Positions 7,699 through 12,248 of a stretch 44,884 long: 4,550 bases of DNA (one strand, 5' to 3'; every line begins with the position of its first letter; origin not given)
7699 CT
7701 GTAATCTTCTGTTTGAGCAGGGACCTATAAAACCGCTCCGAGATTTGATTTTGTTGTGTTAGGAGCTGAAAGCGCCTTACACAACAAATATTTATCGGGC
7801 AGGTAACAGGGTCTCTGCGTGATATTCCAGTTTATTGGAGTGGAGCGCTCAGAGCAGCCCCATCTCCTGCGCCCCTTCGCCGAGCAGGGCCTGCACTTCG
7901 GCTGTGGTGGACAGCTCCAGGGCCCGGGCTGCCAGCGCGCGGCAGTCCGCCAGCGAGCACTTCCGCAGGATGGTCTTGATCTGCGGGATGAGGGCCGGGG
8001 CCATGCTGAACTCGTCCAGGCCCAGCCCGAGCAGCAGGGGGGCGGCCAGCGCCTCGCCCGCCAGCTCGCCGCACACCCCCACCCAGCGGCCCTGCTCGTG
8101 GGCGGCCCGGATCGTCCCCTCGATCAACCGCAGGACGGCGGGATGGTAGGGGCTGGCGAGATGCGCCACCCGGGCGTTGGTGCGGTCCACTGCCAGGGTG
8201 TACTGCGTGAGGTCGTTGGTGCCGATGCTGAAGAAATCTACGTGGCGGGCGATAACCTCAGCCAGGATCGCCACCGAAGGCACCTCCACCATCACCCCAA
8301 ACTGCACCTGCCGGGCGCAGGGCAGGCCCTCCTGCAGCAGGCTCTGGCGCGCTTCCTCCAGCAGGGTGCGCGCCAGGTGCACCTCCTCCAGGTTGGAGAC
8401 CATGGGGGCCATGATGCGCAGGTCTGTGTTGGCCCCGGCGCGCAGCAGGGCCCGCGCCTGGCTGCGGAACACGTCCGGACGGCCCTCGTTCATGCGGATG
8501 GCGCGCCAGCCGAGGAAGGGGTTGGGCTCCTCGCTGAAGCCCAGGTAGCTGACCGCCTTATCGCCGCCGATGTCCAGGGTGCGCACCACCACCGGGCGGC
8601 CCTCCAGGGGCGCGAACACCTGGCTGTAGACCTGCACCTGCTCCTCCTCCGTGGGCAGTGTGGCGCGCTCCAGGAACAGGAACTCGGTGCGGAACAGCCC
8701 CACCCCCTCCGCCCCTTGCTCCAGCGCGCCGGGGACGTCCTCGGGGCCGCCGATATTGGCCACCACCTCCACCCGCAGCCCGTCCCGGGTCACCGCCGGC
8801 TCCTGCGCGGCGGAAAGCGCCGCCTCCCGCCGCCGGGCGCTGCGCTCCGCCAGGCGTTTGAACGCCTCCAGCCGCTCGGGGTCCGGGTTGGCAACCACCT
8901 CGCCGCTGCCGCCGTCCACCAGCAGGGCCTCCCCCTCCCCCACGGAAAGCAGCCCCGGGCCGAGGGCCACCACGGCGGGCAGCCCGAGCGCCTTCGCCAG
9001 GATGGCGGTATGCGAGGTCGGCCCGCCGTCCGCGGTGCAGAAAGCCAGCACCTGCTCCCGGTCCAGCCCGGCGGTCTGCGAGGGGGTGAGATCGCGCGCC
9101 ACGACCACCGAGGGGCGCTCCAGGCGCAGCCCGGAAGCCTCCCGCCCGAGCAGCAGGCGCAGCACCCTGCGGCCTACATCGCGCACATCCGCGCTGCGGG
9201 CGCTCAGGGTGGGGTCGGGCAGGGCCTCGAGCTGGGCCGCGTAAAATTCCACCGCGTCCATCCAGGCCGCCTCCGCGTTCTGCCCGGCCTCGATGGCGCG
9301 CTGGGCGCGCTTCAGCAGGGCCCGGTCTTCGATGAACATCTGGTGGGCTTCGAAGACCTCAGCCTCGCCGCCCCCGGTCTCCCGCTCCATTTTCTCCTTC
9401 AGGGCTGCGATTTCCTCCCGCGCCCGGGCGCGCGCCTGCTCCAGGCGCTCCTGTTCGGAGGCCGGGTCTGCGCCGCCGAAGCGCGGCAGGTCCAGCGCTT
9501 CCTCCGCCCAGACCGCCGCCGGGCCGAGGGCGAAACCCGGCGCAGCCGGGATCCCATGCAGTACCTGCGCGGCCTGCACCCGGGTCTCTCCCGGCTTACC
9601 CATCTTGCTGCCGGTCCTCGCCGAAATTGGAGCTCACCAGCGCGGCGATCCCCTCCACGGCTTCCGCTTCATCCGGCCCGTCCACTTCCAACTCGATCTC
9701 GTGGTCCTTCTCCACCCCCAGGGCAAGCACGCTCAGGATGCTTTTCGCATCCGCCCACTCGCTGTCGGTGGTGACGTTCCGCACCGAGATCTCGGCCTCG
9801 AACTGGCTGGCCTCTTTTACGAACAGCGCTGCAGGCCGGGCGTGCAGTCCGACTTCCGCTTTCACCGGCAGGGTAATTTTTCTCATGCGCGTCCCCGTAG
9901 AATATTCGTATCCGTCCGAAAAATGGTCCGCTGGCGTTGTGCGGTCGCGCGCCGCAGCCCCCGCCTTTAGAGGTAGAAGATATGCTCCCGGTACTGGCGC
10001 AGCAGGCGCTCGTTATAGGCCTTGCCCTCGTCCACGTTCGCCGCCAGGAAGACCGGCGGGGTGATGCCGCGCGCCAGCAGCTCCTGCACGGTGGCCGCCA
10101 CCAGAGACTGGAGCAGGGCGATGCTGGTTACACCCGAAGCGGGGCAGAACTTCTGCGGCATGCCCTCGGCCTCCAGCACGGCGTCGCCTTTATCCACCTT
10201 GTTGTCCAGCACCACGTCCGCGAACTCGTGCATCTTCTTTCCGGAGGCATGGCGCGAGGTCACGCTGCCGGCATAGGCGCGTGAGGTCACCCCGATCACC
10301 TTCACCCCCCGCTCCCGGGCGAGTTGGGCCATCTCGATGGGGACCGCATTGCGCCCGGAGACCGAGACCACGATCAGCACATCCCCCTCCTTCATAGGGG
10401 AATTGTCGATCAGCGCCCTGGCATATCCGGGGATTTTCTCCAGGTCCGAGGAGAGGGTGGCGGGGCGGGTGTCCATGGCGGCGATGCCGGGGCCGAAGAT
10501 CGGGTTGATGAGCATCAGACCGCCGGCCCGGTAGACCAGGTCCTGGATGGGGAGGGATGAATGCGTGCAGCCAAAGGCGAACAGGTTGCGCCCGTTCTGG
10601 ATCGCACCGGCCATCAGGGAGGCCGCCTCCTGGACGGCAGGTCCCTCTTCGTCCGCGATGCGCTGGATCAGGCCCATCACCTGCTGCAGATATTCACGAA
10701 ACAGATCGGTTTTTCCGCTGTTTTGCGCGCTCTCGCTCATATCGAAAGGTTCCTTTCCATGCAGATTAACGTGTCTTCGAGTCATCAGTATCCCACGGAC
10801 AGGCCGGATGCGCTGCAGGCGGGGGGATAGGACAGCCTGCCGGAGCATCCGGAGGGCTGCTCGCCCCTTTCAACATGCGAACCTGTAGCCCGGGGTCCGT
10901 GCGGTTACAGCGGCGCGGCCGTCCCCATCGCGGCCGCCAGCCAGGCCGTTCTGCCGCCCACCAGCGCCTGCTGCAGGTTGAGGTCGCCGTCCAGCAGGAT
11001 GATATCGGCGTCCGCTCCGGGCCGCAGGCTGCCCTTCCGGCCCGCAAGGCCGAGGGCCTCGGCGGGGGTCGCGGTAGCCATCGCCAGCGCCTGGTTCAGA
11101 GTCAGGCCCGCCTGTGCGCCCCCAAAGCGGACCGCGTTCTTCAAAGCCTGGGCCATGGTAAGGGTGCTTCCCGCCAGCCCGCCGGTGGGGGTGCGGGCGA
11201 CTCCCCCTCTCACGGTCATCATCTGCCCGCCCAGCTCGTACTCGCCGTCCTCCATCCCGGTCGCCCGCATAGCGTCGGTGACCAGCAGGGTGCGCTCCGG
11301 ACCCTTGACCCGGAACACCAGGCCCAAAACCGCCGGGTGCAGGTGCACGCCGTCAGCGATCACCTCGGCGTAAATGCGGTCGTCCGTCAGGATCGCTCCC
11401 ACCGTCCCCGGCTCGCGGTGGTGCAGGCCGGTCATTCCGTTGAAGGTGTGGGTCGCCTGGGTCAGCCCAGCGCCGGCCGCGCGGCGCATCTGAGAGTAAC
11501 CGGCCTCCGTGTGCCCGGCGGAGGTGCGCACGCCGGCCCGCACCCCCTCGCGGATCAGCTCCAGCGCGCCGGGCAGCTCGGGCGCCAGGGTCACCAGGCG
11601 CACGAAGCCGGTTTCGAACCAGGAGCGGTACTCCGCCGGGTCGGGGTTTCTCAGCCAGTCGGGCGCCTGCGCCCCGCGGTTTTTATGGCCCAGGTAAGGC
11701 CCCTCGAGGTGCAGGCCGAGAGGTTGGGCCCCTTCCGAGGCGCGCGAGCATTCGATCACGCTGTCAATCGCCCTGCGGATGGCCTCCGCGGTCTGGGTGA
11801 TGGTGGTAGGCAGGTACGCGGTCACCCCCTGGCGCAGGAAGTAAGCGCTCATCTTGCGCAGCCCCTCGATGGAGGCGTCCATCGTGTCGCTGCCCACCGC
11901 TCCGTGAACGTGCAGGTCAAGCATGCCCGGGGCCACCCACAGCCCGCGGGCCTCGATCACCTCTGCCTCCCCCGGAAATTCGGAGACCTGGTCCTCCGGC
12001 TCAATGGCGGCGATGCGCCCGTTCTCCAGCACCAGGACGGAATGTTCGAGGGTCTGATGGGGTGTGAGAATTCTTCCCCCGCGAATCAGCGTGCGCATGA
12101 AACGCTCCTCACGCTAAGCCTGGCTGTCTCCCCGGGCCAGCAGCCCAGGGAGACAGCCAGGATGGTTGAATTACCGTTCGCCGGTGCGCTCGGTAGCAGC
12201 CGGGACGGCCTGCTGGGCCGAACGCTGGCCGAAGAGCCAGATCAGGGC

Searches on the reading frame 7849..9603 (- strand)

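Call 62: search_protein_families(library=pfam, proteins=[window:7849-9603:-], max_evalue=0.00001)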
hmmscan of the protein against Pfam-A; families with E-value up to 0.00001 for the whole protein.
window:7849-9603:- (584 aa): 3 families
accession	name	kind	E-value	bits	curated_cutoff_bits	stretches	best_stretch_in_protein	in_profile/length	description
PF02896.24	PEP-utilizers_C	-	4.5e-115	384.3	22.8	1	266-549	8-291/293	PEP-utilising enzyme, PEP-binding domain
PF05524.18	PEP-utilisers_N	-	1.6e-27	96.5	24.4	1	16-136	1-121/121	PEP-utilising enzyme, N-terminal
PF00391.29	PEP-utilizers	-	2.3e-19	69.2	23.1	1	162-234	2-72/72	PEP-utilising enzyme, mobile domain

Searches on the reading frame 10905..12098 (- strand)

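Call 62: search_protein_families(library=pfam, proteins=[window:10905-12098:-], max_evalue=0.00001)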
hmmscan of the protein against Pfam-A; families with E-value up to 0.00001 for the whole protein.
window:10905-12098:- (397 aa): 2 families
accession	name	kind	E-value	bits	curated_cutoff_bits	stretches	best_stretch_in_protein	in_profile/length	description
PF01979.26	Amidohydro_1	-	8.9e-30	104.5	25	1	55-378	2-325/345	Amidohydrolase family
PF07969.17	Amidohydro_3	-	7.6e-15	55.8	29.7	1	315-372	391-447/472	Amidohydrolase family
